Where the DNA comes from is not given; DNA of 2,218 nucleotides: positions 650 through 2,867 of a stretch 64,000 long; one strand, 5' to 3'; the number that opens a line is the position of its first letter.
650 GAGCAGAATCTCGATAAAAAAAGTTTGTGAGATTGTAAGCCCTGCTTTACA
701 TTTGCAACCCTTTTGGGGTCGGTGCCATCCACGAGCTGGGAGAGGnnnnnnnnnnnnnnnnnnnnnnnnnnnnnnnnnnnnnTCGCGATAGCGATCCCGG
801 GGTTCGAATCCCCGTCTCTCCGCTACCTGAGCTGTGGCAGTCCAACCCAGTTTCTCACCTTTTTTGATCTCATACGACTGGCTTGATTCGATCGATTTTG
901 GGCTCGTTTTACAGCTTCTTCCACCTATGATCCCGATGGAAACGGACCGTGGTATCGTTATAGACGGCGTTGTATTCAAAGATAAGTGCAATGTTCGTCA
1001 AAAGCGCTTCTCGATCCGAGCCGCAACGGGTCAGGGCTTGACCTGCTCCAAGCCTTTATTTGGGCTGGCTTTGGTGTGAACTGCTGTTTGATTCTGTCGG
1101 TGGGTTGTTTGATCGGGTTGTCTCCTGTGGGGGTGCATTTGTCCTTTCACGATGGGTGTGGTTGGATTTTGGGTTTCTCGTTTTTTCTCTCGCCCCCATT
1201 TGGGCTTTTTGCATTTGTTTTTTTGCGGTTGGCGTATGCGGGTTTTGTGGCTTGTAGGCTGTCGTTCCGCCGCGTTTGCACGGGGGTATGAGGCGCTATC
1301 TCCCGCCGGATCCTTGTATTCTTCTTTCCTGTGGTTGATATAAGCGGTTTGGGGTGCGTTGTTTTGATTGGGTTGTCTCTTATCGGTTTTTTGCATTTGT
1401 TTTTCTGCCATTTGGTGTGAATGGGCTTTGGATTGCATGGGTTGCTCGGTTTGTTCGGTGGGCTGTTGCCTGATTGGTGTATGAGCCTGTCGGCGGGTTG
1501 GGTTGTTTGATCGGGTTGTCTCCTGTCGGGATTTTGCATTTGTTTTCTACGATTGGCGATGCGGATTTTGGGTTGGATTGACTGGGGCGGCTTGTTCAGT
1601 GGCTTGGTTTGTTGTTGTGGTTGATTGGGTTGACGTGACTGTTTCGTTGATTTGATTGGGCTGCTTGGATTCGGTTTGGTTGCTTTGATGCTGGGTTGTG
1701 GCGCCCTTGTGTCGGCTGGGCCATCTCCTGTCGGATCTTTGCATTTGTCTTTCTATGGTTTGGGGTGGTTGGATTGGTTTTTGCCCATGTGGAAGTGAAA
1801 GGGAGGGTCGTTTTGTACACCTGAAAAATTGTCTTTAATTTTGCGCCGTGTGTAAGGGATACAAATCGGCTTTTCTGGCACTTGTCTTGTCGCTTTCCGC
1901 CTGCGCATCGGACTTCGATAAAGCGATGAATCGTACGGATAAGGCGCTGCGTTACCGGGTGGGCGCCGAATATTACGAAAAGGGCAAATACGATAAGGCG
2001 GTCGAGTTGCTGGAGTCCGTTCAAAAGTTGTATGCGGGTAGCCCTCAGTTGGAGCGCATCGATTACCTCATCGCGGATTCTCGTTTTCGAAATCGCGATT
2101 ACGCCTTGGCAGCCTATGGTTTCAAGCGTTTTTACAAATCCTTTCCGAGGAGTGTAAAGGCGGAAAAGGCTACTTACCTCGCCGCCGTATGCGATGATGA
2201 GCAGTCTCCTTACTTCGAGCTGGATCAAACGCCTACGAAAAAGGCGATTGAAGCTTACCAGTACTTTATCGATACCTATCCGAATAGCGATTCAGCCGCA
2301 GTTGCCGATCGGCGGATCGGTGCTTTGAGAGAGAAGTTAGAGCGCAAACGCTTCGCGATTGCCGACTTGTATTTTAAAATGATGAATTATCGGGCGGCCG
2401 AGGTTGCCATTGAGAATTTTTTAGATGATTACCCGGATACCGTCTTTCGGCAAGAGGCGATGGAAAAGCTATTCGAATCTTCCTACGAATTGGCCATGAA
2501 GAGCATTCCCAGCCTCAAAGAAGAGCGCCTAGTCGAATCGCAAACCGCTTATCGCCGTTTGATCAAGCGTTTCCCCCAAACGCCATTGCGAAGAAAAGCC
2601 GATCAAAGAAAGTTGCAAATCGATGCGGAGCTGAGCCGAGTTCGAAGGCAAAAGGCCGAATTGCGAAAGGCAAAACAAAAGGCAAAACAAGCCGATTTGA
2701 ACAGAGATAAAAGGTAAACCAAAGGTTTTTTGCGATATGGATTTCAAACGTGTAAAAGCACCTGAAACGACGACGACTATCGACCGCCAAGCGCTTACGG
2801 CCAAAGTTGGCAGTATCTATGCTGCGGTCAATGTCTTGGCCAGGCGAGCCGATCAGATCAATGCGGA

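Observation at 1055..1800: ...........-unit array between tRNA-Ser(GCU) and bamD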

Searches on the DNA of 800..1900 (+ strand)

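Call 19: search_rna_families(source=window, start=800, end=1900, threshold=evalue, max_evalue=5)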
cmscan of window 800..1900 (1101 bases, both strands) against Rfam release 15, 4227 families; matches with E-value up to 5: 1.
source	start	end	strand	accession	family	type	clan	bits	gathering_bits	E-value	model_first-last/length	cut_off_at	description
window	800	822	-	RF04351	Plastid-psbl-rps4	Cis-reg;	-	26.4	68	0.0048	1-23/53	3'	Plastid-psbl-rps4 3UTR RNA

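Call 75: search_dna_similar(query=window:1340-1800:+, collection=plasmids, mode=distant, max_evalue=0.01, max_rows=10)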
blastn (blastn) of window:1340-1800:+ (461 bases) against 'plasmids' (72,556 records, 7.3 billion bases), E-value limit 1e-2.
No match.

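Call 76: search_dna_similar(query=window:1340-1800:+, collection=phages, mode=distant, max_evalue=0.01, max_rows=10)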
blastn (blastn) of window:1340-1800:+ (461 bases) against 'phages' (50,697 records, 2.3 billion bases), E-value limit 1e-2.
No match.

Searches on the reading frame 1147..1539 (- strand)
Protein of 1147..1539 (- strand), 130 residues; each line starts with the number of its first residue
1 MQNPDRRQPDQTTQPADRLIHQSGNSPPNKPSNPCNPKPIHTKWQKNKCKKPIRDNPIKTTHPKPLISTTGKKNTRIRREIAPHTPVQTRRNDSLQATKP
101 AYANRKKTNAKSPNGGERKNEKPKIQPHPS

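Call 55: find_homologous_proteins(query=window:1147-1539:-, max_evalue=10)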
Query window:1147-1539:-: 4 candidates shared short words with the query, none scored E <= 10.

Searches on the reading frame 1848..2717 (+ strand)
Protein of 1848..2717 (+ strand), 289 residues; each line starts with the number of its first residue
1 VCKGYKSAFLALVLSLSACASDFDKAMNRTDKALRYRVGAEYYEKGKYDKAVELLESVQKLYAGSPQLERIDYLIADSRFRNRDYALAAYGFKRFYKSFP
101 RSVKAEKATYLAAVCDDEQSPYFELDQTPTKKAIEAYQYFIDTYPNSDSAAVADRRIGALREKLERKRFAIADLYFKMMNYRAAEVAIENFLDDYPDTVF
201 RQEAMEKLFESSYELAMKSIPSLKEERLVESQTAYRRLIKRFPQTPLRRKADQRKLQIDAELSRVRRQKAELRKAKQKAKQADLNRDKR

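Call 11: search_protein_families(library=pfam, proteins=[window:1848-2717:+])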
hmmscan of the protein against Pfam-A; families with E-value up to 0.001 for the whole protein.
window:1848-2717:+ (289 aa): 7 families
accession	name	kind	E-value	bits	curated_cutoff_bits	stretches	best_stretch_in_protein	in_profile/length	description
PF13525.12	YfiO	-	1.7e-25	90.4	25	1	35-219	8-195/203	Outer membrane lipoprotein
PF13174.12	TPR_6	-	9e-13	48.4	26.3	0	42-65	10-33/33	Tetratricopeptide repeat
PF13432.12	TPR_16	-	1e-05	26.3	32.7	0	41-100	6-62/65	Tetratricopeptide repeat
PF13428.12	TPR_14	-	2.4e-05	25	23.5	0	34-68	3-37/44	Tetratricopeptide repeat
PF13512.12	TPR_18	-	6e-05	23.7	21.9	1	33-157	11-145/145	Tetratricopeptide repeat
PF11817.14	Foie-gras_1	-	9.5e-05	22.7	23.3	1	16-63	171-219/257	Foie gras liver health family 1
PF00515.34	TPR_1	-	0.00017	21.7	27.8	0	36-61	5-30/34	Tetratricopeptide repeat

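Call 24: find_encoding_contigs(protein=window:1848-2717:+, flank=10000, max_places=10)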
Protein window:1848-2717:+ (289 aa): no gene with exactly this product is on record in the collection.

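Call 26: find_homologous_proteins(query=window:1848-2717:+, max_evalue=1e-20)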
Query window:1848-2717:+ (289 aa): 14 proteins with E <= 1e-20 among 3452 candidates.
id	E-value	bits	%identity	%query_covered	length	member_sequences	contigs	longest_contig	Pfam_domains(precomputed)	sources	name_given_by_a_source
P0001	4.4e-161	553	100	91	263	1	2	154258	PF13525.13,PF13432.13,PF13174.13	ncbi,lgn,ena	-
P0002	1.3e-133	463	76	100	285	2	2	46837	PF13525.13,PF13371.13,PF12895.14,PF13432.13,PF13428.13,PF07719.24,PF13174.13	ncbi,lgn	ncbi:MAG: outer membrane protein assembly factor BamD [Flavobacteriales bacterium]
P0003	8.1e-104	365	66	88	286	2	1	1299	PF14559.13,PF13525.13,PF13432.13,PF13428.13,PF07719.24,PF13174.13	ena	-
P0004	6.9e-102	359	64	96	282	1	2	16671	PF14559.13,PF13525.13,PF13432.13,PF13428.13,PF07719.24,PF13174.13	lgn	-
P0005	1.9e-52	197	42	89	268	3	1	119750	PF13525.13,PF07719.24,PF13174.13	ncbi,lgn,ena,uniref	ncbi:outer membrane protein assembly factor BamD [Flavobacterium sp.]|uniref:outer membrane protein 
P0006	5.3e-50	189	38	90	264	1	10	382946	PF13525.13,PF13174.13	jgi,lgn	-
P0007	8.4e-46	175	40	90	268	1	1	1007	PF13525.13,PF13174.13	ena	-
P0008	1.9e-43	167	36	90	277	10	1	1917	PF13525.13,PF12895.14,PF13428.13,PF07719.24,PF13512.13,PF13174.13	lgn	-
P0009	4.0e-43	166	37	90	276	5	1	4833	PF13525.13,PF07719.24,PF13174.13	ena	-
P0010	6.2e-39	153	38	85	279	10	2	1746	PF13525.13,PF13371.13,PF13432.13,PF13174.13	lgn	-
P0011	1.8e-29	122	31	82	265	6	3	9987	PF13525.13,PF07719.24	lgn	-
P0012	2.4e-28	118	34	84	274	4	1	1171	PF13525.13,PF13432.13,PF13428.13,PF13174.13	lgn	-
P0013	5.9e-27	113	32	96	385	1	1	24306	PF13525.13,PF13174.13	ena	-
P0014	1.4e-23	102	31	82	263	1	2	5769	PF13525.13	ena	-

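Call 27: find_encoding_contigs(protein=P0001, flank=10000, max_places=6)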
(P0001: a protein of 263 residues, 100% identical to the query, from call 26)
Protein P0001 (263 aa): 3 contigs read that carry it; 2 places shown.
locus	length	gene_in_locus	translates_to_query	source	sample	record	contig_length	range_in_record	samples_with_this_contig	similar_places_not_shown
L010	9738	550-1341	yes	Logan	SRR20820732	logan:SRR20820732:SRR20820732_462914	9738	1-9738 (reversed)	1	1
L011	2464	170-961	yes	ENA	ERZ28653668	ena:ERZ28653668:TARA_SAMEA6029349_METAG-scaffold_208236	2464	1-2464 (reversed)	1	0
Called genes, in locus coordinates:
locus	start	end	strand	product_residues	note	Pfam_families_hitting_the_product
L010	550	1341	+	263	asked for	PF13174:TPR_6 (faint), PF13525:YfiO, PF13432:TPR_16 (faint)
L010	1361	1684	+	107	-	PF01192:RNA_pol_Rpb6 (faint)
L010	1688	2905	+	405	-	PF02441:Flavoprotein, PF04127:DFP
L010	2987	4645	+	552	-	PF02463:SMC_N, PF13175:AAA_15 (weak), PF13476:AAA_23, PF13304:AAA_21 (faint)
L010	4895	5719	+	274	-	PF13561:adh_short_C2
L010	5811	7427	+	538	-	PF06418:CTP_synth_N, PF00117:GATase, PF07722:Peptidase_C26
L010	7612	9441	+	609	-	PF14849:YidC_periplas, PF02096:60KD_IMP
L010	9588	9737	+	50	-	?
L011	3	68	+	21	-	?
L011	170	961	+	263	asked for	PF13174:TPR_6 (faint), PF13525:YfiO, PF13432:TPR_16 (faint)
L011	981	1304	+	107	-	PF01192:RNA_pol_Rpb6 (faint)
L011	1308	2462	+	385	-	?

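Call 28: find_encoding_contigs(protein=P0002, flank=10000, max_places=6)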
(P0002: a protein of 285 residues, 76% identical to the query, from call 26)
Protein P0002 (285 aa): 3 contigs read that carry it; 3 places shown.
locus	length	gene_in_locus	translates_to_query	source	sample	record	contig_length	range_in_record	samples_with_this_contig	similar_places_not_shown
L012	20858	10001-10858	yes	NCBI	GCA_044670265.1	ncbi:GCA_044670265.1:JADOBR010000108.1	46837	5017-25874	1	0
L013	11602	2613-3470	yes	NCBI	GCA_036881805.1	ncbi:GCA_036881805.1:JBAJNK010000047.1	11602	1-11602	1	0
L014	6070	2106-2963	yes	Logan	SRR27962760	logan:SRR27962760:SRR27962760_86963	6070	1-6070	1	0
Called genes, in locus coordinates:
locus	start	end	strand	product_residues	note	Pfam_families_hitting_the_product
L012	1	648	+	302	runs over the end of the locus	PF01967:MoaC, PF00994:MoCF_biosynth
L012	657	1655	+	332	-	PF04055:Radical_SAM, PF06463:Mob_synth_C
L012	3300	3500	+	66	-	-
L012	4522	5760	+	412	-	PF12704:MacB_PCD, PF02687:FtsX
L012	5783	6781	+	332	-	PF00291:PALP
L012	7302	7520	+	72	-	-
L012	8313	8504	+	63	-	-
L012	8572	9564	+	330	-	PF13715:CarbopepD_reg_2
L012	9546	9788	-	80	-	-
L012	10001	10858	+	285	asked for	PF07719:TPR_2 (faint), PF12895:ANAPC3 (faint), PF13174:TPR_6 (faint), PF13371:TPR_9 (faint), PF13525:YfiO, PF13428:TPR_14 (faint), PF13432:TPR_16 (weak)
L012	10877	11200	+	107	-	-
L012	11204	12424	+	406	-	PF02441:Flavoprotein, PF04127:DFP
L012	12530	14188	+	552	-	PF02463:SMC_N, PF13476:AAA_23 (faint), PF13304:AAA_21 (faint)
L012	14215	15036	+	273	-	PF00106:adh_short, PF13561:adh_short_C2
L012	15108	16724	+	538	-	PF06418:CTP_synth_N, PF00117:GATase, PF07722:Peptidase_C26 (weak)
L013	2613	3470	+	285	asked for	PF07719:TPR_2 (faint), PF12895:ANAPC3 (faint), PF13174:TPR_6 (faint), PF13371:TPR_9 (faint), PF13525:YfiO, PF13428:TPR_14 (faint), PF13432:TPR_16 (weak)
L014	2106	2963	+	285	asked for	PF07719:TPR_2 (faint), PF12895:ANAPC3 (faint), PF13174:TPR_6 (faint), PF13371:TPR_9 (faint), PF13525:YfiO, PF13428:TPR_14 (faint), PF13432:TPR_16 (weak)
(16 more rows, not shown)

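Call 29: find_encoding_contigs(protein=P0004, flank=10000, max_places=6)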
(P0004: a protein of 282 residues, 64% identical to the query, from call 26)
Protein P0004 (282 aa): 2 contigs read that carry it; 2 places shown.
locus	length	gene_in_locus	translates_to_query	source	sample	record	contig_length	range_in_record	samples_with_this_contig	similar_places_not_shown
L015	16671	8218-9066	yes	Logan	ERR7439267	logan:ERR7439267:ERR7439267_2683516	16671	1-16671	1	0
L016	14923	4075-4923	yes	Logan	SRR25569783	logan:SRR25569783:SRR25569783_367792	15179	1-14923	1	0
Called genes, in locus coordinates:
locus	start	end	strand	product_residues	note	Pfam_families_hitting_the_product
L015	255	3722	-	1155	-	PF00873:ACR_tran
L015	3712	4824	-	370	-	PF25919:BSH_CusB (faint), PF00364:Biotin_lipoyl (faint), PF25917:BSH_RND, PF25973:BSH_CzcB, PF25893:HH_CzcB, PF25954:Beta-barrel_RND_2, PF25989:YknX_C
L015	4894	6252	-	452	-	PF02321:OEP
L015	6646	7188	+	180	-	PF21857:DUF6913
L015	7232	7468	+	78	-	-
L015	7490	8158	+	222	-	PF07885:Ion_trans_2, PF17655:IRK_C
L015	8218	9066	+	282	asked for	PF13174:TPR_6 (faint), PF13428:TPR_14 (faint), PF07719:TPR_2 (faint), PF14559:TPR_19 (faint), PF13432:TPR_16 (weak), PF13525:YfiO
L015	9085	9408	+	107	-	PF01192:RNA_pol_Rpb6 (faint)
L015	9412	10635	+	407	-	PF02441:Flavoprotein, PF04127:DFP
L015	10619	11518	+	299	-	PF16119:DUF4835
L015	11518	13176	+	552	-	PF02463:SMC_N, PF13175:AAA_15, PF13476:AAA_23 (faint), PF13555:AAA_29 (faint), PF13304:AAA_21 (faint)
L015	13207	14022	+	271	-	PF00106:adh_short, PF13561:adh_short_C2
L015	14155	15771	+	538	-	PF06418:CTP_synth_N, PF00117:GATase, PF07722:Peptidase_C26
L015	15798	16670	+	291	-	?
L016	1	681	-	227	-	?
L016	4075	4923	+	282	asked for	PF13174:TPR_6 (faint), PF13428:TPR_14 (faint), PF07719:TPR_2 (faint), PF14559:TPR_19 (faint), PF13432:TPR_16 (weak), PF13525:YfiO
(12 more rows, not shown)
